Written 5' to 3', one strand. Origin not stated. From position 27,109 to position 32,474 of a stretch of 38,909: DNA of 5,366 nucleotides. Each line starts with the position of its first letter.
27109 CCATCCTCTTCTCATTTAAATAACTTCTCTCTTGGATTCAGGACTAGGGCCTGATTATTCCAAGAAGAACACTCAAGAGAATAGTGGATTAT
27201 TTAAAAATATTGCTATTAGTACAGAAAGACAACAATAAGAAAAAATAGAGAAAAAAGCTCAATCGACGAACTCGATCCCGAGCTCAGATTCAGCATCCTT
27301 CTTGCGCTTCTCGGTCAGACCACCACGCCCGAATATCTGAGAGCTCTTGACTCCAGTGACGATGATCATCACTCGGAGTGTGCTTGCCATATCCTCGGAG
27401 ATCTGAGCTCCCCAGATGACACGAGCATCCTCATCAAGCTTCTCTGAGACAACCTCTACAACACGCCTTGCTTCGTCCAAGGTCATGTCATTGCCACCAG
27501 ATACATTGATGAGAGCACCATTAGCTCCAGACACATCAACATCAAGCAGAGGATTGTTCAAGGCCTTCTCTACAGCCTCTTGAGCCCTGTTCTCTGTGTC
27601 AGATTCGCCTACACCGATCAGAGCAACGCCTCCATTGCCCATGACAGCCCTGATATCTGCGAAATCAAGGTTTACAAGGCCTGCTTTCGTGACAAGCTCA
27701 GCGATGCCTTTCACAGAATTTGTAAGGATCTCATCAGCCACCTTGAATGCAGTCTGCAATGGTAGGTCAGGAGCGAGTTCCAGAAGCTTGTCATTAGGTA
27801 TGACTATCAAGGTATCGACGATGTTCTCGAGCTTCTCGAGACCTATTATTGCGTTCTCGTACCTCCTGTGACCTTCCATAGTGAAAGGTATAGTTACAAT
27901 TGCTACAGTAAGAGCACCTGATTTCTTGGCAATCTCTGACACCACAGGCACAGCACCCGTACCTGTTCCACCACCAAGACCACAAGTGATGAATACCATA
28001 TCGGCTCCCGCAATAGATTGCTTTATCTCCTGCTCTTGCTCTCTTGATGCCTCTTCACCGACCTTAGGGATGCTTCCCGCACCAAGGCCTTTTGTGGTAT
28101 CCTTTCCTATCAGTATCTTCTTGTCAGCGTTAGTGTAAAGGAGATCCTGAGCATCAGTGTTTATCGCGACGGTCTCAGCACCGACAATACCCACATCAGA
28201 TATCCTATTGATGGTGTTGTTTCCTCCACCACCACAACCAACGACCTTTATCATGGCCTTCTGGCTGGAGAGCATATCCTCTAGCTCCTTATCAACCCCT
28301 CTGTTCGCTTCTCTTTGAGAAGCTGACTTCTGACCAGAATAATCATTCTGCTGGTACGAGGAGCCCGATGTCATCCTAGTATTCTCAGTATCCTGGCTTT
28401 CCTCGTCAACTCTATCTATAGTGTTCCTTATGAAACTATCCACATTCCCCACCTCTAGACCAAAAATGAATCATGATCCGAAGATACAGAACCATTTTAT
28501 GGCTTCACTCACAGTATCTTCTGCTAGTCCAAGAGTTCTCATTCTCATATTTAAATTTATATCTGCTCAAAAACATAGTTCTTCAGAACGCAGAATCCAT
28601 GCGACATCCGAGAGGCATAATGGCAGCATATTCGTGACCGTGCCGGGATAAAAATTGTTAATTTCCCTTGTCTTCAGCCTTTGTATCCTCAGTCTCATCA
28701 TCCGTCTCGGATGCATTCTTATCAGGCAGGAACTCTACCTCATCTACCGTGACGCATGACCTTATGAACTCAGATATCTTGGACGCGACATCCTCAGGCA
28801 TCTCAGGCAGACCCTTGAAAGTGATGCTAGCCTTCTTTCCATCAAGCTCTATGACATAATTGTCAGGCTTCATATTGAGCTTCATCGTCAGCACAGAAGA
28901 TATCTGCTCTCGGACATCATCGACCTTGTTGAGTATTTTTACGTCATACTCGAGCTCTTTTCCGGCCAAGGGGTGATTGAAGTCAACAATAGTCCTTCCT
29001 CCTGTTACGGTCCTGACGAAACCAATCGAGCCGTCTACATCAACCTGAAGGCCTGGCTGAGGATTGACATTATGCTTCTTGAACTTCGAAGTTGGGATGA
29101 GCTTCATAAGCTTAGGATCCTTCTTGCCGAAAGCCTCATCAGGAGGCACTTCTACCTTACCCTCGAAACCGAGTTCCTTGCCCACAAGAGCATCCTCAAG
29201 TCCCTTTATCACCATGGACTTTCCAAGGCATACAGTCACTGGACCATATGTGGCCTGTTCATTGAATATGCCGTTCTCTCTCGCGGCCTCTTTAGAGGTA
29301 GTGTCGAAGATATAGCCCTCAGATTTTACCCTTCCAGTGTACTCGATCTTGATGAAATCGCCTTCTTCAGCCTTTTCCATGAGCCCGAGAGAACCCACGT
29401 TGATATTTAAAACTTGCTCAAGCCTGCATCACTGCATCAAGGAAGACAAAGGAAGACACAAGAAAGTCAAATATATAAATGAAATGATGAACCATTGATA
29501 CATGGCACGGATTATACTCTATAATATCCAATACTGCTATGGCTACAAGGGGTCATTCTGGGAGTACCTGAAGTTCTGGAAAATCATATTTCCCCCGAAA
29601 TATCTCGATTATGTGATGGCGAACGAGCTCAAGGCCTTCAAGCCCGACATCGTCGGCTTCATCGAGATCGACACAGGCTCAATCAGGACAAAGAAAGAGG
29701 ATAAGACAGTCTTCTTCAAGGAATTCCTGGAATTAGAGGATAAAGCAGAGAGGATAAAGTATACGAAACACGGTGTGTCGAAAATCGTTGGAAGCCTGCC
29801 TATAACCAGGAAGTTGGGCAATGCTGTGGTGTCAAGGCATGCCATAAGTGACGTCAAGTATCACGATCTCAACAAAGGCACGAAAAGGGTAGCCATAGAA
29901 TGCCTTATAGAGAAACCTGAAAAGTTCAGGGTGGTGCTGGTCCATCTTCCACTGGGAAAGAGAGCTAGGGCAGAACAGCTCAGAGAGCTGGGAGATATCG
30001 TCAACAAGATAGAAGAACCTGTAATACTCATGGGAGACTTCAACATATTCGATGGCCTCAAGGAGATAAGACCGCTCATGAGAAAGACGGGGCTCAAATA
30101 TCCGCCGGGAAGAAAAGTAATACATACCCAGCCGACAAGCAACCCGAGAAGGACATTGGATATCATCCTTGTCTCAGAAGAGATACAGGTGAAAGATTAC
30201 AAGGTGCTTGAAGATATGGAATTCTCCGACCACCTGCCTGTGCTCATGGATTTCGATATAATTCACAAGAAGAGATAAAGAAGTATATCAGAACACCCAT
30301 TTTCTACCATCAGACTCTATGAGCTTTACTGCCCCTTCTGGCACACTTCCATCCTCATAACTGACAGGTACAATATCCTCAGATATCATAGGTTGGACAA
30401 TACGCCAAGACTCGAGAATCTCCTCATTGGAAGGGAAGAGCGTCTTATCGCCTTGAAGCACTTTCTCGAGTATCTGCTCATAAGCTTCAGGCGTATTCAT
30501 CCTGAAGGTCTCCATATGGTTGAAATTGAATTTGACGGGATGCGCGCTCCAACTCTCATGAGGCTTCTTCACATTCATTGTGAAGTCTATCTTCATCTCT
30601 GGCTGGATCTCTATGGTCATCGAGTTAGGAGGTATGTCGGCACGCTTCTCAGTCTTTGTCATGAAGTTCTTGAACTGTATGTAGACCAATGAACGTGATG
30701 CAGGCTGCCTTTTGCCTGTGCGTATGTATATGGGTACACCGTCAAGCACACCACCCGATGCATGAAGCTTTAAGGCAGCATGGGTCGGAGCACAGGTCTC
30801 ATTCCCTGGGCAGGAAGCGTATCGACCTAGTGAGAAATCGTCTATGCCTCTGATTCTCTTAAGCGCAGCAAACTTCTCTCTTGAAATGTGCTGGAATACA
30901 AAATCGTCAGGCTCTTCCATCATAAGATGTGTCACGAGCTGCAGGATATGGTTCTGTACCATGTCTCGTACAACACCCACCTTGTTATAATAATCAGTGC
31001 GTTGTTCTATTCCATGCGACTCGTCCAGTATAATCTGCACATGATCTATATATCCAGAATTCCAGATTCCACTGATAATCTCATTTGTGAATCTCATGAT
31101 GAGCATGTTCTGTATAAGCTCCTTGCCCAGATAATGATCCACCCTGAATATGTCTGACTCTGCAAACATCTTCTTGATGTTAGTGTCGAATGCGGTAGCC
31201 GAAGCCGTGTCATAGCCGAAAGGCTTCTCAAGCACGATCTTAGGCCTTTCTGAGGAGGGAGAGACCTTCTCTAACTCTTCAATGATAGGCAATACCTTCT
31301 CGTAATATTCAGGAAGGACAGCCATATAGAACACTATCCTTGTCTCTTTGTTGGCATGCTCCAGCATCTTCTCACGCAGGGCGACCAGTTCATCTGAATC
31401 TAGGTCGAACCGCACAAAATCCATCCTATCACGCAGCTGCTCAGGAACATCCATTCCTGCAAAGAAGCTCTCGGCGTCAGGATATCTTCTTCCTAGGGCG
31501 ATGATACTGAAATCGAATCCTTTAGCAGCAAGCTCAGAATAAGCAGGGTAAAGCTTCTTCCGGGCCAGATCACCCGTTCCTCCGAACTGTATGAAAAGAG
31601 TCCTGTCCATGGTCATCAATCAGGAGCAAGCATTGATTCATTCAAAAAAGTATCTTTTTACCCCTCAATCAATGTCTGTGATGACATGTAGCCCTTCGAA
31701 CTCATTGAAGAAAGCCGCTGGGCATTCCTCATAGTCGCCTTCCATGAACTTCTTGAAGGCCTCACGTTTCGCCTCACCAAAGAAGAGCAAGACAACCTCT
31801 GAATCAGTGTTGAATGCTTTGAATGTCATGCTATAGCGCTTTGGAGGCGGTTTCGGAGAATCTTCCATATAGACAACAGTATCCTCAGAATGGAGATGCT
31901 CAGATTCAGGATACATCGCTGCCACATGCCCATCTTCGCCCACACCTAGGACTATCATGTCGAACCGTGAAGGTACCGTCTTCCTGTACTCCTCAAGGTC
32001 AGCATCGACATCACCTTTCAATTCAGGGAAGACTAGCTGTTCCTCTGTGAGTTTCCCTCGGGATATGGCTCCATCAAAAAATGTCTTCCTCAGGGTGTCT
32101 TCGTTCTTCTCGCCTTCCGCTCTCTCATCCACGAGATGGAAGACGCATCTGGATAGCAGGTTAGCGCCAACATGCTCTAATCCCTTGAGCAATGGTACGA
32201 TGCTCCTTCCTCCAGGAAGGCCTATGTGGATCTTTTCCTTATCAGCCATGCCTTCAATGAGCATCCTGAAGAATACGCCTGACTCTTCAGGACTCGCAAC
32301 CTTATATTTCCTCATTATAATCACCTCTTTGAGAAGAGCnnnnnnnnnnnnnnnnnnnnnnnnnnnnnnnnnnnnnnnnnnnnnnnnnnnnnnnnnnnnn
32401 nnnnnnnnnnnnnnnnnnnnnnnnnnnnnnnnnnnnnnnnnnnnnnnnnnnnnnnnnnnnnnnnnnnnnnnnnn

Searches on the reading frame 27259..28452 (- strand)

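Call 6: search_protein_families(library=pfam, proteins=[window:27259-28452:-], max_evalue=0.001)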
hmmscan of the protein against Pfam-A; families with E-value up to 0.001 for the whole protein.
window:27259-28452:- (397 aa): 2 families
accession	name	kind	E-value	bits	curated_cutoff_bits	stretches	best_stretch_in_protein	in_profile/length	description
PF00091.31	Tubulin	-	5e-46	157.8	33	1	68-226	2-188/190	Tubulin/FtsZ family, GTPase domain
PF12327.13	FtsZ_C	-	9.7e-36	122.4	27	1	275-369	1-95/95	FtsZ family, C-terminal domain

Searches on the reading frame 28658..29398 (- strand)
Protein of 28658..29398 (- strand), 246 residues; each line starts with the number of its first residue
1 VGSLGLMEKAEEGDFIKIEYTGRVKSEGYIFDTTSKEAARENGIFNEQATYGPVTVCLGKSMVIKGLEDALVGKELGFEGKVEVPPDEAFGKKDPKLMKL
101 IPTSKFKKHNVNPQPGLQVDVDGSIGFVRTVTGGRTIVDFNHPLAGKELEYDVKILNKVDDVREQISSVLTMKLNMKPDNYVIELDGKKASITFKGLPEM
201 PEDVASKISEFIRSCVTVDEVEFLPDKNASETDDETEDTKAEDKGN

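Call 6: search_protein_families(library=pfam, proteins=[window:28658-29398:-], max_evalue=0.001)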
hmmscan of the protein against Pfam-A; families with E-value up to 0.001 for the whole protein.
window:28658-29398:- (246 aa): 2 families
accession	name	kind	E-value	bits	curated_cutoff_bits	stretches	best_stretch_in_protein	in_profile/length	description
PF22199.2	FKBP26_IF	-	6.3e-18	64.9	27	1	99-144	1-46/46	FKBP26, IF domain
PF00254.34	FKBP_C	-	3.1e-12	47.1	21.1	1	8-102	3-82/94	FKBP-type peptidyl-prolyl cis-trans isomerase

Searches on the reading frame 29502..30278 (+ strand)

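Call 6: search_protein_families(library=pfam, proteins=[window:29502-30278:+], max_evalue=0.001)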
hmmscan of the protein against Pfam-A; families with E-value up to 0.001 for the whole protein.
window:29502-30278:+ (258 aa): 2 families
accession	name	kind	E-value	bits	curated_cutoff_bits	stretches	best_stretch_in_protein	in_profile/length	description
PF03372.29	Exo_endo_phos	-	4.3e-18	66.3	24.5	1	40-244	23-225/225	Endonuclease/Exonuclease/phosphatase family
PF14529.12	Exo_endo_phos_2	-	3.3e-06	27.4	27.4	1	156-247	14-116/117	Endonuclease-reverse transcriptase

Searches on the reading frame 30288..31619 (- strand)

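Call 6: search_protein_families(library=pfam, proteins=[window:30288-31619:-], max_evalue=0.001)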
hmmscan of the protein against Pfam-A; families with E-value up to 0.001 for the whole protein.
window:30288-31619:- (443 aa): 2 families
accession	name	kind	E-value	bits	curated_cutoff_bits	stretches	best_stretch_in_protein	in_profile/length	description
PF02781.21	G6PD_C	-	3e-68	230.5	27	1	173-441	1-295/296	Glucose-6-phosphate dehydrogenase, C-terminal domain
PF00479.28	G6PD_N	-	3.1e-34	119.6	22.1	1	12-171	3-183/183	Glucose-6-phosphate dehydrogenase, NAD binding domain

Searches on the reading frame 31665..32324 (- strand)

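Call 7: search_protein_families(library=pfam, proteins=[window:31665-32324:-], max_evalue=0.001)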
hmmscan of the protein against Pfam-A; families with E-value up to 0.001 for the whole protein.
window:31665-32324:- (219 aa): 1 family
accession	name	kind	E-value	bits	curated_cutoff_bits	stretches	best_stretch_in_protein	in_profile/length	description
PF01182.26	Glucosamine_iso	-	1.7e-33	116.8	27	1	22-207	18-217/225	Glucosamine-6-phosphate isomerases/6-phosphogluconolactonase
